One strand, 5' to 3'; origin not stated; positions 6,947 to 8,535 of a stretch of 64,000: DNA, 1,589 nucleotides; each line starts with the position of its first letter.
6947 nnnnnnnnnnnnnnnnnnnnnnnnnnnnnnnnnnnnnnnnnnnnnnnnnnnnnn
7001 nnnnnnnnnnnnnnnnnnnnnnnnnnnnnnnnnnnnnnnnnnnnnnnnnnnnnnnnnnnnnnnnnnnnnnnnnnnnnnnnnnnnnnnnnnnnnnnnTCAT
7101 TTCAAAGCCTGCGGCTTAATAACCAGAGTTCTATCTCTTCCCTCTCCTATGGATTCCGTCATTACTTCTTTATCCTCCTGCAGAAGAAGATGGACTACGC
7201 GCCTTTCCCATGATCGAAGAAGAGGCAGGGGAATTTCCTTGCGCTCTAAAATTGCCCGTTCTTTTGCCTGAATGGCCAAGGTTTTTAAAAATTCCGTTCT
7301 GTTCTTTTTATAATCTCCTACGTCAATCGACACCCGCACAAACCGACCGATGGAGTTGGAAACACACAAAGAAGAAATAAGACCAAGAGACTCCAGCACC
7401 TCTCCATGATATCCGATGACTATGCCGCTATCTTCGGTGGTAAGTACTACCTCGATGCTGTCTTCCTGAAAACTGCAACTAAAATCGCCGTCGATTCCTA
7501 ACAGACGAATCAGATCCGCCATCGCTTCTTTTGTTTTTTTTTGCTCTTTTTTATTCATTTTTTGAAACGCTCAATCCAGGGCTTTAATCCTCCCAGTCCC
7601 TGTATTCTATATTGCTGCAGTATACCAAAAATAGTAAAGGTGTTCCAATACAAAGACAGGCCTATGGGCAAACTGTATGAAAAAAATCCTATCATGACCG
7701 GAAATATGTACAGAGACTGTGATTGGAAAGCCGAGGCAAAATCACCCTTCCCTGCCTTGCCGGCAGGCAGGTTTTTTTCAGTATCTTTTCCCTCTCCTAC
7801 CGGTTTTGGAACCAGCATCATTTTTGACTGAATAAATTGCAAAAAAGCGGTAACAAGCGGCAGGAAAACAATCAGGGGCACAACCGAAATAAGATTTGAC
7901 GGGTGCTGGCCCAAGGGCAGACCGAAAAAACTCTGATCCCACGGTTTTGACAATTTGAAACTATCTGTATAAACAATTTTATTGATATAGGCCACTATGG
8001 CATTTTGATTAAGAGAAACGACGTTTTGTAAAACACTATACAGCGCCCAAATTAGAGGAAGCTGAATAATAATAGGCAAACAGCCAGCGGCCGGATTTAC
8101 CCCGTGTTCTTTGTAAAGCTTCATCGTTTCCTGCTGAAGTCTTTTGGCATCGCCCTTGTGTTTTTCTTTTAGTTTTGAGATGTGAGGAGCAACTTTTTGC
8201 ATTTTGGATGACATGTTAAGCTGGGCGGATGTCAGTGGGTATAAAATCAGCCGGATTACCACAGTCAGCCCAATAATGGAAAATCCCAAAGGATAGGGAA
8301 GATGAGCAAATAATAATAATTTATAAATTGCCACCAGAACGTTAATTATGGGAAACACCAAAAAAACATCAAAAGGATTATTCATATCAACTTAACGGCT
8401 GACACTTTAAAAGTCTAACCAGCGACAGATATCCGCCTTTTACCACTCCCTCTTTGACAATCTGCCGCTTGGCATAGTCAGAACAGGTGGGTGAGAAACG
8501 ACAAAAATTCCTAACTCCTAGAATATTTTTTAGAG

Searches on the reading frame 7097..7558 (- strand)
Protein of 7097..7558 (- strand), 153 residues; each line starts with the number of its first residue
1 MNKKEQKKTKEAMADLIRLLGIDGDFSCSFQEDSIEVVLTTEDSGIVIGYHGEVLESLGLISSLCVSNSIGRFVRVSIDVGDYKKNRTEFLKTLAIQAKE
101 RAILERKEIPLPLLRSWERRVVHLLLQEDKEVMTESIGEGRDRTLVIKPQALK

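Call 96: search_protein_families(library=pfam, proteins=[window:7097-7558:-], max_evalue=0.001)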
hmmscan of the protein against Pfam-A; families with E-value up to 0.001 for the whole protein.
window:7097-7558:- (153 aa): 2 families
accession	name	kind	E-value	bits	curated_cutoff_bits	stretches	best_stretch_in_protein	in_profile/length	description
PF01424.28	R3H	-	6.5e-12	45.7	26.8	1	89-149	1-60/60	R3H domain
PF13083.13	KH_KhpA-B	-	4.2e-07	30.2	32.1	1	29-78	25-73/73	KhpA/KhpB, KH domain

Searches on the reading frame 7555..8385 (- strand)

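Call 11: search_protein_families(library=pfam, proteins=[window:7555-8385:-], max_evalue=0.001)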
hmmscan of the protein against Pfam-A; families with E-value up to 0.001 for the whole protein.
window:7555-8385:- (276 aa): 1 family
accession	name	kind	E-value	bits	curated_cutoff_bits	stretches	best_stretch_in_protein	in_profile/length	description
PF02096.25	60KD_IMP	-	3.9e-51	173.7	35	1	34-262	2-162/163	60Kd inner membrane protein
